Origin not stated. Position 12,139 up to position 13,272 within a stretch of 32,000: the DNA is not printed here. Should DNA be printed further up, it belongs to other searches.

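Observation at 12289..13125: Amidohydrolase-fold protein that has lost the canonical metal ligands (HxH replaced by RFR, strand-8 Asp replaced by Ala)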

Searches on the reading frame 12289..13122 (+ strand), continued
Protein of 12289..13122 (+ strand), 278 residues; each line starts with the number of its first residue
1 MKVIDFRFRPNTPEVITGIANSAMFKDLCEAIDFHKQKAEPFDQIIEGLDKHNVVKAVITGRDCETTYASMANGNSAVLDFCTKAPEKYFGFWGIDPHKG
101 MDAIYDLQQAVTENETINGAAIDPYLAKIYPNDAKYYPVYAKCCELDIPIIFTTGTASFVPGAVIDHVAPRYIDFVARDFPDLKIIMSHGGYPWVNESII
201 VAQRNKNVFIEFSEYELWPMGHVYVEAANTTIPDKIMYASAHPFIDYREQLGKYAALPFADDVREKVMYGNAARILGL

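Call 58: find_encoding_contigs(protein=P0314, flank=8000, max_places=1)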
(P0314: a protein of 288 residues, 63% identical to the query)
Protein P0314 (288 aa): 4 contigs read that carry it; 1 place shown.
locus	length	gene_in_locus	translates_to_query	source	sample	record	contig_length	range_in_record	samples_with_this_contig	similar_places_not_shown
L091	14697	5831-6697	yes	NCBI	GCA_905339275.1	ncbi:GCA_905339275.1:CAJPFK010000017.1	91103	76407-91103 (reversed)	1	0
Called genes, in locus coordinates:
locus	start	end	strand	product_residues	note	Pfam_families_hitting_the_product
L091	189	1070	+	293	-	-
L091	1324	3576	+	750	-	PF00593:TonB_dep_Rec_b-barrel, PF07715:Plug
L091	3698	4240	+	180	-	PF04945:YHS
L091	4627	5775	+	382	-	PF00296:Bac_luciferase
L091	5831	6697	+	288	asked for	PF04909:Amidohydro_2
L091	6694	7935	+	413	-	PF02771:Acyl-CoA_dh_N (weak), PF02770:Acyl-CoA_dh_M, PF00441:Acyl-CoA_dh_1 (weak), PF08028:Acyl-CoA_dh_2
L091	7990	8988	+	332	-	PF13379:NMT1_2 (faint), PF09084:NMT1, PF12974:Phosphonate-bd, PF16868:NMT1_3 (weak)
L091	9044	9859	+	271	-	PF00528:BPD_transp_1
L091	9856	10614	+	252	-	PF00005:ABC_tran, PF13304:AAA_21 (faint)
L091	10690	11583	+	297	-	PF23678:YqhI, PF01738:DLH, PF00326:Peptidase_S9 (faint), PF08840:BAAT_C (faint)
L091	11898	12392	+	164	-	PF20349:DUF6644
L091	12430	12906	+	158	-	PF20349:DUF6644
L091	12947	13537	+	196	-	-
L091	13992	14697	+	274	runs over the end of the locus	PF03544:TonB_C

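Call 59: find_encoding_contigs(protein=P0355, flank=8000, max_places=2)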
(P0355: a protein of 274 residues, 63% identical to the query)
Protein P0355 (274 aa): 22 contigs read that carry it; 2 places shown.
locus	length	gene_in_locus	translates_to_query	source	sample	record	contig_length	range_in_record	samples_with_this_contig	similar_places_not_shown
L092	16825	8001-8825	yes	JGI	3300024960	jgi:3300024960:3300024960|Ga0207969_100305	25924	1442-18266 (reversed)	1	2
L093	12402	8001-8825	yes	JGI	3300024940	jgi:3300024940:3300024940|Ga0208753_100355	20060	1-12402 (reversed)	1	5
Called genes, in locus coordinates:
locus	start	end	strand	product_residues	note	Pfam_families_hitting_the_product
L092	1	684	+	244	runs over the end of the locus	PF01507:PAPS_reduct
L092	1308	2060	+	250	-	PF00392:GntR, PF07702:UTRA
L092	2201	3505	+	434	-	-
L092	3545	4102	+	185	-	PF02525:Flavodoxin_2 (weak), PF03358:FMN_red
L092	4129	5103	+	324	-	PF13379:NMT1_2, PF04069:OpuAC, PF09084:NMT1, PF12974:Phosphonate-bd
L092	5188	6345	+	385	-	PF00296:Bac_luciferase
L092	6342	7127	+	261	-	PF00528:BPD_transp_1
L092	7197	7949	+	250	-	PF00005:ABC_tran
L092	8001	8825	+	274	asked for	PF04909:Amidohydro_2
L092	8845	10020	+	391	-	PF02771:Acyl-CoA_dh_N, PF02770:Acyl-CoA_dh_M, PF00441:Acyl-CoA_dh_1, PF08028:Acyl-CoA_dh_2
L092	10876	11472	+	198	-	PF07617:DUF1579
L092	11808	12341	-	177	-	-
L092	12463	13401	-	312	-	-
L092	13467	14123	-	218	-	-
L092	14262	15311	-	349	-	PF03773:ArsP_1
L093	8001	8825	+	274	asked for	PF04909:Amidohydro_2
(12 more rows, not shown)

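Call 69: find_encoding_contigs(protein=P0122, flank=8000, max_places=1)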
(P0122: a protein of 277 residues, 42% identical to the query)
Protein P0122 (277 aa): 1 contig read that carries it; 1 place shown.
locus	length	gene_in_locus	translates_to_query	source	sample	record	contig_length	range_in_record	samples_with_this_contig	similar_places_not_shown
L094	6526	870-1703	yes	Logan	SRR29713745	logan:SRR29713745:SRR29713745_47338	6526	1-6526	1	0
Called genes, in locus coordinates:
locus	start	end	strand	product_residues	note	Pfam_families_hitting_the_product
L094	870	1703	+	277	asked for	PF04909:Amidohydro_2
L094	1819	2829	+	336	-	PF03480:DctP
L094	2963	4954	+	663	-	PF04290:DctQ, PF06808:DctM, PF03606:DcuC (weak)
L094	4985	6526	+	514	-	?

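Call 70: find_encoding_contigs(protein=P0123, flank=8000, max_places=1)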
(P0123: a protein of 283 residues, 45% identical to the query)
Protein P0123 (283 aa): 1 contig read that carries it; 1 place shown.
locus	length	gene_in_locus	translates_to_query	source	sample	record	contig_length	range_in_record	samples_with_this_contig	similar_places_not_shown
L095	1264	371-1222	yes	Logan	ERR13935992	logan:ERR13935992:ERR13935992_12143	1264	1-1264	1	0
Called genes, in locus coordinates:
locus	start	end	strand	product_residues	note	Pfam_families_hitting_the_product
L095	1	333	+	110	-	?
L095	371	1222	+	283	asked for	PF04909:Amidohydro_2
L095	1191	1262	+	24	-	?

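Call 71: search_protein_families(library=pfam, proteins=[L094:4985-6526:+, L095:1-333:+], max_evalue=0.001)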
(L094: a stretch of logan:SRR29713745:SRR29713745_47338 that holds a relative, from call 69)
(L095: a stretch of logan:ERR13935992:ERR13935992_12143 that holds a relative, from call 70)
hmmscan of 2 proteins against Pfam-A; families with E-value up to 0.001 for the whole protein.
L094:4985-6526:+ (514 aa): 1 family
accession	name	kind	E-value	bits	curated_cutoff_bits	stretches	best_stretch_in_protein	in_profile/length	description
PF02901.20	PFL-like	-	5.8e-118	395.7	24.3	1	44-509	17-468/647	Pyruvate formate lyase-like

L095:1-333:+ (110 aa): 1 family
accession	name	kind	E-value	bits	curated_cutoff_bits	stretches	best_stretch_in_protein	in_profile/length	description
PF01228.26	Gly_radical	-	5e-25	88.5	22.2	1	11-90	26-106/106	Glycine radical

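Call 72: search_solved_structures(query=L094:4985-6526:+, max_evalue=1e-60)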
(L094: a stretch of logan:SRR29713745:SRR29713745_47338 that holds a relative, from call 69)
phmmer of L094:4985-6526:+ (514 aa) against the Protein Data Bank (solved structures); distinct sequences matched with E-value up to 1e-60: 20.
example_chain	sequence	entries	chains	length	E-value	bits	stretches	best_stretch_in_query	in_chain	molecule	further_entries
7kq3_A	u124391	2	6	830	4.1e-205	685.7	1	7-513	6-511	Isethionate sulfite-lyase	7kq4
5ymr_B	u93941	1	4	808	7.5e-203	678.2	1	27-512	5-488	Formate acetyltransferase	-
6lon_B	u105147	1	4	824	5.2e-186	622.6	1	4-514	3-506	PFL2/glycerol dehydratase family glycyl radical enzyme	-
9f3w_A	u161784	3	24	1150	6e-82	279.3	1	44-508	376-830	Choline trimethylamine-lyase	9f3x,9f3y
1r8w_A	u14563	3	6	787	5.4e-78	266.3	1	43-504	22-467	glycerol dehydratase | B12-independent glycerol dehydratase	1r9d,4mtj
5i2a_A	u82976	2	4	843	1.6e-70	241.7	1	36-501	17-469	Diol-dehydratase | Diol dehydratase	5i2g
8iof_A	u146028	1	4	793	3.3e-69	237.3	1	40-509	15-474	Benzylsuccinate synthase alpha subunit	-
8id1_A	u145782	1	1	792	1.9e-67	231.5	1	37-507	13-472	Formate C-acetyltransferase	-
2f3o_A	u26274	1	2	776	8.6e-64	219.4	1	48-507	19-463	pyruvate formate-lyase 2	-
9rco_A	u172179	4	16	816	6.1e-62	213.3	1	44-503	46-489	Glycyl radical protein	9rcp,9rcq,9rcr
5a0u_A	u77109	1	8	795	8.3e-62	212.9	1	44-508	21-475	CHOLINE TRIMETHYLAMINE LYASE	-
5a0z_A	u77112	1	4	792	8.3e-62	212.9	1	44-508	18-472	CHOLINE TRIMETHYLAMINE LYASE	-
9r0v_A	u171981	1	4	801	1.3e-61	212.2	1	36-507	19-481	Choline trimethylamine-lyase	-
9ht9_A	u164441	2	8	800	1.4e-61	212.2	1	36-507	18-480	Choline trimethylamine-lyase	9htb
6vue_A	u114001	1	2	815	1.4e-61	212.1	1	36-507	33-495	Choline trimethylamine-lyase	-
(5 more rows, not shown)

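Call 73: search_solved_structures(query=L095:1-333:+, max_evalue=1e-10)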
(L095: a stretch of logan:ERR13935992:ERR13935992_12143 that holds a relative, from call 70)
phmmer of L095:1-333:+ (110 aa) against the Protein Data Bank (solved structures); distinct sequences matched with E-value up to 1e-10: 31.
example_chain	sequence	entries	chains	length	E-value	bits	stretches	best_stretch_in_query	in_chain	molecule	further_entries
5ymr_B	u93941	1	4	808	4.7e-42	145.5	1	1-106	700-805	Formate acetyltransferase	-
6lon_B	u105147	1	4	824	3.3e-41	142.8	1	1-106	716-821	PFL2/glycerol dehydratase family glycyl radical enzyme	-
7kq3_A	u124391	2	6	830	3e-40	139.7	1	1-107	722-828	Isethionate sulfite-lyase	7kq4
8yjo_A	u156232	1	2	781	3e-28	101.1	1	19-105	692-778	Probable dehydratase PflD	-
8id1_A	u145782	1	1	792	2.1e-27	98.4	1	15-108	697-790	Formate C-acetyltransferase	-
8id0_A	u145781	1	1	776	5.8e-25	90.6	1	10-105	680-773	formate C-acetyltransferase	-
5i2a_A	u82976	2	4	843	1.1e-24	89.7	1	20-107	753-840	Diol-dehydratase | Diol dehydratase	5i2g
2y8n_A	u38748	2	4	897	1.2e-23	86.3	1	12-106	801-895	4-HYDROXYPHENYLACETATE DECARBOXYLASE LARGE SUBUNIT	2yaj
1r8w_A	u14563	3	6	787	4.6e-23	84.5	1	19-105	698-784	glycerol dehydratase | B12-independent glycerol dehydratase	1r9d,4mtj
8iof_A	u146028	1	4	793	5.8e-23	84.2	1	18-110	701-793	Benzylsuccinate synthase alpha subunit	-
6vxc_A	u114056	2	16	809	1.4e-22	82.9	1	18-106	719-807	Trans-4-hydroxy-L-proline dehydratase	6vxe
9rco_A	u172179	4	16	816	2.7e-22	82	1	19-107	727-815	Glycyl radical protein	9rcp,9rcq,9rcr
8id7_A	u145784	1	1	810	2.6e-21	78.9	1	20-105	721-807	Probable dehydratase YbiW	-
8yjn_A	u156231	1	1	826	2.7e-21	78.8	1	20-105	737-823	Probable dehydratase YbiW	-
6xs4_A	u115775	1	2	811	8.9e-21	77.2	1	20-105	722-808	Formate C-acetyltransferase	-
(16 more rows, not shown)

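Call 75: get_annotated_region(hit=H4, flank=7000)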
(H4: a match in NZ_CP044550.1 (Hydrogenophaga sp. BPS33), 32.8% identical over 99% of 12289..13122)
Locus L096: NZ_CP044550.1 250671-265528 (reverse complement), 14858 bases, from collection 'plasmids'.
description: Hydrogenophaga sp. BPS33 plasmid pBPS33-1, complete sequence
organism: Hydrogenophaga sp. BPS33 (NCBI taxid 2651974)
taxonomy: Bacteria; Pseudomonadota; Betaproteobacteria; Burkholderiales; Comamonadaceae; Hydrogenophaga; Hydrogenophaga sp. BPS33
host: -; source: -; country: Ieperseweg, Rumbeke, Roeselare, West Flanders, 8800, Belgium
typing (MOB-suite, as given by PLSDB): non-mobilizable
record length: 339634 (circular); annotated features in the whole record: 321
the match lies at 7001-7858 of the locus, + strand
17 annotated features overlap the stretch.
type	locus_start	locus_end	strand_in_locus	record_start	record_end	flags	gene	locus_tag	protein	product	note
CDS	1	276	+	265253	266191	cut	-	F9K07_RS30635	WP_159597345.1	CysB family HTH-type transcriptional regulator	-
CDS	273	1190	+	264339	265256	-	-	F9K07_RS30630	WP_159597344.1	LysR family transcriptional regulator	-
CDS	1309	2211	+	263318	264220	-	-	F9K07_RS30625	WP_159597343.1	NAD(P)-dependent oxidoreductase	-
CDS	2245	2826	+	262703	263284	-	-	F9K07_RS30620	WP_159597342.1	amino acid synthesis family protein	-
CDS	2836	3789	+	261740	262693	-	-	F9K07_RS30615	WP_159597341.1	2-hydroxyacid dehydrogenase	-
CDS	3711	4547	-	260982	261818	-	-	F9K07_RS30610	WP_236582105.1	nucleoside hydrolase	-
CDS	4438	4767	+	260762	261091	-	-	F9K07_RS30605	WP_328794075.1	LysR family transcriptional regulator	-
CDS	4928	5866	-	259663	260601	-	-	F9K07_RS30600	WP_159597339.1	LysR family transcriptional regulator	-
CDS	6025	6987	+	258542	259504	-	-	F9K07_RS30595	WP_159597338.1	tripartite tricarboxylate transporter substrate binding protein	-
CDS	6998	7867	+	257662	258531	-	-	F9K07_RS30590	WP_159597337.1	amidohydrolase family protein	-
CDS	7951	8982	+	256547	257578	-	-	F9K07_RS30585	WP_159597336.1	CobW family GTP-binding protein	-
CDS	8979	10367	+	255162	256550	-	-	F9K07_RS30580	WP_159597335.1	amidohydrolase family protein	-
CDS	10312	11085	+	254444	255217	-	-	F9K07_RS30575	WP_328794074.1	isochorismatase family protein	-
CDS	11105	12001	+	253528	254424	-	prpB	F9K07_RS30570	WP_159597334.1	methylisocitrate lyase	GO:0019629 - propionate catabolic process, 2-methylcitrate cycle [Evidence IEA]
CDS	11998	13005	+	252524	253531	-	-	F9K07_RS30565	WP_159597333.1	tripartite tricarboxylate transporter substrate binding protein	-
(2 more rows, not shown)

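Call 76: get_annotated_region(hit=H5, flank=7000)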
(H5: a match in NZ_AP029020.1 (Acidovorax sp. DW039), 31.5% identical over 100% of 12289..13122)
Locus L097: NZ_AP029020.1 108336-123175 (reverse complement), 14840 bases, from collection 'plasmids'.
description: Acidovorax sp. DW039 plasmid pACDW039_1, complete sequence
organism: Acidovorax sp. DW039 (NCBI taxid 3095606)
taxonomy: Bacteria; Pseudomonadota; Betaproteobacteria; Burkholderiales; Comamonadaceae; Acidovorax; Acidovorax sp. DW039
host: -; source: Lemna minor; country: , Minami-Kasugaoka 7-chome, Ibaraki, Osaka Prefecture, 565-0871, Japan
typing (MOB-suite, as given by PLSDB): mobilizable; relaxase MOBP,MOBP
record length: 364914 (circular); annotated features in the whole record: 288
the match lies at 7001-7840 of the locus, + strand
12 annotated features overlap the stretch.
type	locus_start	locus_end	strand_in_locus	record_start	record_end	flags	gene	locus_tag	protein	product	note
CDS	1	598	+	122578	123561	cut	-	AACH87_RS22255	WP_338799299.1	LysR family transcriptional regulator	-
CDS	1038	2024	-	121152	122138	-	-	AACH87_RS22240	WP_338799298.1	IS5 family transposase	-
CDS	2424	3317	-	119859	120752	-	-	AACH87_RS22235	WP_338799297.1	LysR substrate-binding domain-containing protein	-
CDS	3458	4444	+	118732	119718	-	-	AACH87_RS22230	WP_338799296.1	tripartite tricarboxylate transporter substrate binding protein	-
CDS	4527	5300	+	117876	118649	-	-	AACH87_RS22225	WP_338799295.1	SDR family oxidoreductase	-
CDS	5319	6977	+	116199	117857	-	-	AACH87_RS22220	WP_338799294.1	AMP-binding protein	-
CDS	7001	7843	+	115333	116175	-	-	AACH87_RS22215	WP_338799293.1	amidohydrolase family protein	-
CDS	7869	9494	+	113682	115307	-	-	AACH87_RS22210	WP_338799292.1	carboxylesterase family protein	-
CDS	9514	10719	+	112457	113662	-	pcaF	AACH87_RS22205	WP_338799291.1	3-oxoadipyl-CoA thiolase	GO:0019619 - 3,4-dihydroxybenzoate catabolic process [Evidence IEA]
CDS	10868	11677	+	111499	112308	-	-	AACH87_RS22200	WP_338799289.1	crotonase/enoyl-CoA hydratase family protein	-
CDS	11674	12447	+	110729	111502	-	-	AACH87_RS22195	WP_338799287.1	enoyl-CoA hydratase-related protein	-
CDS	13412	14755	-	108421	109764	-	-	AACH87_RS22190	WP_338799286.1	aromatic acid/H+ symport family MFS transporter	-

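Call 77: get_annotated_region(hit=H9, flank=7000)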
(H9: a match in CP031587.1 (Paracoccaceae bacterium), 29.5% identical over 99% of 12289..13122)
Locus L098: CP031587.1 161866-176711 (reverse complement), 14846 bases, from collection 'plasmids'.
description: Paracoccaceae bacterium strain La 6 plasmid pLA6_002, complete sequence
organism: Paracoccaceae bacterium (NCBI taxid 1904441)
taxonomy: Bacteria; Pseudomonadota; Alphaproteobacteria; Rhodobacterales; Paracoccaceae; ; Paracoccaceae bacterium
host: -; source: Isolate culture,marine surface water; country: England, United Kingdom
typing (MOB-suite, as given by PLSDB): non-mobilizable
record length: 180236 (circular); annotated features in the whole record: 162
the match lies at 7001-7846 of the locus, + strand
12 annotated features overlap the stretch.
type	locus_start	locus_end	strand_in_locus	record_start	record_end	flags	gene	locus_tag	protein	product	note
CDS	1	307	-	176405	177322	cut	-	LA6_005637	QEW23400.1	site-specific tyrosine recombinase XerC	-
CDS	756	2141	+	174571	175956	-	bioK_3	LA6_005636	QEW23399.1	L-Lysine-8-amino-7-oxononanoate aminotransferase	-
CDS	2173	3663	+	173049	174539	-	puuC_3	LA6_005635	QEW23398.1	Aldehyde dehydrogenase PuuC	-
CDS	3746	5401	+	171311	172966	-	lcfB_10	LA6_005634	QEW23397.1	Long-chain-fatty-acid--CoA ligase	-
CDS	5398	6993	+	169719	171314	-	crtI_2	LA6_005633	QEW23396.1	Phytoene desaturase (neurosporene-forming)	-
CDS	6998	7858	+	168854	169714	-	-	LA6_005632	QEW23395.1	putative metal-dependent hydrolase of the TIM-barrel fold protein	-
CDS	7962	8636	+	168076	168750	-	luxR_2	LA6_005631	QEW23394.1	HTH-type transcriptional regulator LuxR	-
CDS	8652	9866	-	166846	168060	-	nylB'_2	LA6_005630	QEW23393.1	6-aminohexanoate-dimer hydrolase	-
CDS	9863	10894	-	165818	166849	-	aphA_3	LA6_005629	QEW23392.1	Acetylpolyamine aminohydrolase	-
CDS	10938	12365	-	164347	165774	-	gatA_16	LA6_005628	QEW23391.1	Glutamyl-tRNA(Gln) amidotransferase subunit A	-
CDS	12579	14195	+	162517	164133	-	-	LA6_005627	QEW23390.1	ABC-transporter substrate-binding protein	-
CDS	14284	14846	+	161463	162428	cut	-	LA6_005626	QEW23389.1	ABC-transporter permease protein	-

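Call 78: get_annotated_region(hit=H14, flank=7000)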
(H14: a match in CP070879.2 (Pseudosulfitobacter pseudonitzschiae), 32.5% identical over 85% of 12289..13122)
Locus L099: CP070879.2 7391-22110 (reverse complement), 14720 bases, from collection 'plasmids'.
description: Pseudosulfitobacter pseudonitzschiae strain SC33-90 plasmid p5
organism: Pseudosulfitobacter pseudonitzschiae (NCBI taxid 1402135)
taxonomy: Bacteria; Pseudomonadota; Alphaproteobacteria; Rhodobacterales; Roseobacteraceae; Pseudosulfitobacter; Pseudosulfitobacter pseudonitzschiae
host: -; source: Skeletonema costatum,The surface seawater at the Pearl River Estuary; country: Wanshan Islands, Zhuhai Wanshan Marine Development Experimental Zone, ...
typing (MOB-suite, as given by PLSDB): non-mobilizable; replicon rep_cluster_361
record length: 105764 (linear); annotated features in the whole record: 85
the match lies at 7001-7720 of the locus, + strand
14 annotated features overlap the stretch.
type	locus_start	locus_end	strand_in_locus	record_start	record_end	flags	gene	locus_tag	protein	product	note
CDS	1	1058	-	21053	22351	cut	-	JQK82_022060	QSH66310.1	FAD-binding oxidoreductase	-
CDS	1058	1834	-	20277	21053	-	-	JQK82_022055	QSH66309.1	ABC transporter permease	-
CDS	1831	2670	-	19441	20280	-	-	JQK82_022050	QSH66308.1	ABC transporter permease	-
CDS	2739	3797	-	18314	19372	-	-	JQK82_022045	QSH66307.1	extracellular solute-binding protein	-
CDS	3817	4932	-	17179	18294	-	-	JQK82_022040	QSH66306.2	ABC transporter ATP-binding protein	-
CDS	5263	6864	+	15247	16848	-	-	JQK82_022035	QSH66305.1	AMP-binding protein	-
CDS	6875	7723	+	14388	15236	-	-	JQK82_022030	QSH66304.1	amidohydrolase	-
CDS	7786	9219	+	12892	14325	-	-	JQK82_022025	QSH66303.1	amidase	-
CDS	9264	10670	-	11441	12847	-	-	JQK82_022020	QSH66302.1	amidase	-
CDS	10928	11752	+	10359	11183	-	-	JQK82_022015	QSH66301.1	IclR family transcriptional regulator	-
CDS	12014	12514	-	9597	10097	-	-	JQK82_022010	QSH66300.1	ureidoglycolate lyase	-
CDS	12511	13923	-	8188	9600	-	puuE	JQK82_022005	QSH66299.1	allantoinase PuuE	-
CDS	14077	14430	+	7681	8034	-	uraH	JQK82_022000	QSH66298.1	hydroxyisourate hydrolase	-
CDS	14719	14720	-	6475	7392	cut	-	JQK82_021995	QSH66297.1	LysR family transcriptional regulator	-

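Call 90: search_dna_similar(query=L088:8986-9843:+, collection=plasmids, mode=protein, max_rows=25, max_evalue=1e-30)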
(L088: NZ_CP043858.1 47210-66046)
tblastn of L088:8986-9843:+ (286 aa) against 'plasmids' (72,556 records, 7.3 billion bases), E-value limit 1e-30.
Records with a match: 13; places in all: 14; records where one place covers at least 80% of the query: 13.
Best place of each record, by identity: >=99% 1; <60% 12.
By first word of the organism name: Methylocystis 3; Methylobacterium 2; Cupriavidus 2; Caballeronia 2; Aliarcobacter 1; Azospirillum 1; Hydrogenophaga 1; Desulfolutivibrio 1.
By predicted mobility (MOB-suite, as given by PLSDB): non-mobilizable 9; mobilizable 3; conjugative 1.
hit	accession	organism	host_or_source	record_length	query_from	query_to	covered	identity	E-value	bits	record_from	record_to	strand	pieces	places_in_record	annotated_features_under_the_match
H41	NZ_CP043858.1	Aliarcobacter cibarius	cell culture,Poultry carcass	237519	1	286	100%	100.0%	0e+0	587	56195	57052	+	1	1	amidohydrolase family protein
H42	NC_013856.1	Azospirillum sp. B510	-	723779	2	286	100%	57.0%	7e-108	350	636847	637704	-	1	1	amidohydrolase family protein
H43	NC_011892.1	Methylobacterium nodulans ORS 2060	-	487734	2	284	99%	48.6%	9e-89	295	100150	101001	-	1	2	amidohydrolase family protein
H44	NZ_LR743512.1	Methylobacterium bullatum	-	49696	7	280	96%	46.9%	4e-77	262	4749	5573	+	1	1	amidohydrolase family protein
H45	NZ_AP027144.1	Methylocystis iwaonis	-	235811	5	286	99%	45.2%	8e-84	281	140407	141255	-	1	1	amidohydrolase family protein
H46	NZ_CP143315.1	Methylocystis iwaonis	cell culture,rice rhizosphere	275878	5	286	99%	44.5%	1e-83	280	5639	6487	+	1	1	amidohydrolase family protein | hypothetical protein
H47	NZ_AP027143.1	Methylocystis iwaonis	-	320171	5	286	99%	44.2%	9e-82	275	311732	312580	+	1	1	amidohydrolase family protein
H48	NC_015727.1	Cupriavidus necator N-1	soil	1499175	7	284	97%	34.8%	2e-41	159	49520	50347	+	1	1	record has no annotation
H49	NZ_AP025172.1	Cupriavidus sp. P-10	-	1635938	7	284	97%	34.4%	2e-40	156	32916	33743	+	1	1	none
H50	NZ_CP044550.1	Hydrogenophaga sp. BPS33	-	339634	7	286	98%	32.7%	3e-33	135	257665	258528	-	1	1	amidohydrolase family protein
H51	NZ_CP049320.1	Caballeronia sp. SBC2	whole organism,soil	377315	7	283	97%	31.7%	6e-37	146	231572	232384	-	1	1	amidohydrolase family protein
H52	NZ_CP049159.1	Caballeronia sp. SBC1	whole organism,soil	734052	7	283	97%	31.7%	6e-37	146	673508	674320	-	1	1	amidohydrolase family protein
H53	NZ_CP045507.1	Desulfolutivibrio sulfoxidireducens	cell culture,sewage treatment plant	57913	6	282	97%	29.5%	7e-33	134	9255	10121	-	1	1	amidohydrolase family protein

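Call 91: get_annotated_region(hit=H42, flank=7000)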
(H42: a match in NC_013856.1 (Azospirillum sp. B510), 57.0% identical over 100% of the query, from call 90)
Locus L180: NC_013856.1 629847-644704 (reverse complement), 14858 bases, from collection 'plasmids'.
description: Azospirillum sp. B510 plasmid pAB510b, complete sequence
organism: Azospirillum sp. B510 (NCBI taxid 137722)
taxonomy: Bacteria; Pseudomonadota; Alphaproteobacteria; Rhodospirillales; Azospirillaceae; Azospirillum; Azospirillum sp. B510
host: -; source: -; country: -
typing (MOB-suite, as given by PLSDB): mobilizable; relaxase MOBP
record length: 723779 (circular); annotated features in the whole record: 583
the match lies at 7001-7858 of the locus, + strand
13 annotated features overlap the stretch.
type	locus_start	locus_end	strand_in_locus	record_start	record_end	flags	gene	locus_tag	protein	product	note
CDS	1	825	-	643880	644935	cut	-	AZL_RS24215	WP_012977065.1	branched-chain amino acid ABC transporter permease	GO:0015803 - branched-chain amino acid transport [Evidence IEA]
CDS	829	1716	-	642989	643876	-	-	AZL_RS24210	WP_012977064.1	branched-chain amino acid ABC transporter permease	-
CDS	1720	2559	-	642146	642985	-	-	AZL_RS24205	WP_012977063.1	ABC transporter ATP-binding protein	-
CDS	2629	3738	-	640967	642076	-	sfnG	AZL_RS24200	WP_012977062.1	dimethylsulfone monooxygenase SfnG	GO:0006790 - sulfur compound metabolic process [Evidence IEA]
CDS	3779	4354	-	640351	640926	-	msuE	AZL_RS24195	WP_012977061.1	FMN reductase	-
CDS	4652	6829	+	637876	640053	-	-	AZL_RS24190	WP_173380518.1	aliphatic sulfonate ABC transporter substrate-binding protein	GO:0042918 - alkanesulfonate transport [Evidence IEA]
CDS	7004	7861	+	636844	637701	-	-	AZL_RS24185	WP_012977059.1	amidohydrolase family protein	-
CDS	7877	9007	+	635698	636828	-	ssuD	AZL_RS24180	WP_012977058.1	FMNH2-dependent alkanesulfonate monooxygenase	GO:0006790 - sulfur compound metabolic process [Evidence IEA]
CDS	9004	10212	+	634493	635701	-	-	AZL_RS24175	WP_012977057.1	acyl-CoA dehydrogenase family protein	-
CDS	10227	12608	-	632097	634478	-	-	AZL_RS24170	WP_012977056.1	hypothetical protein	-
CDS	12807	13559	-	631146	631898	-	-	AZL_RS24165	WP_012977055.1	ribonuclease Z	-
CDS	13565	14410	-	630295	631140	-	-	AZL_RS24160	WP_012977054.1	ABC transporter permease subunit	GO:0055085 - transmembrane transport [Evidence IEA]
CDS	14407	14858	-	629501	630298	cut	-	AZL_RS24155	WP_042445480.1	ABC transporter permease subunit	GO:0055085 - transmembrane transport [Evidence IEA]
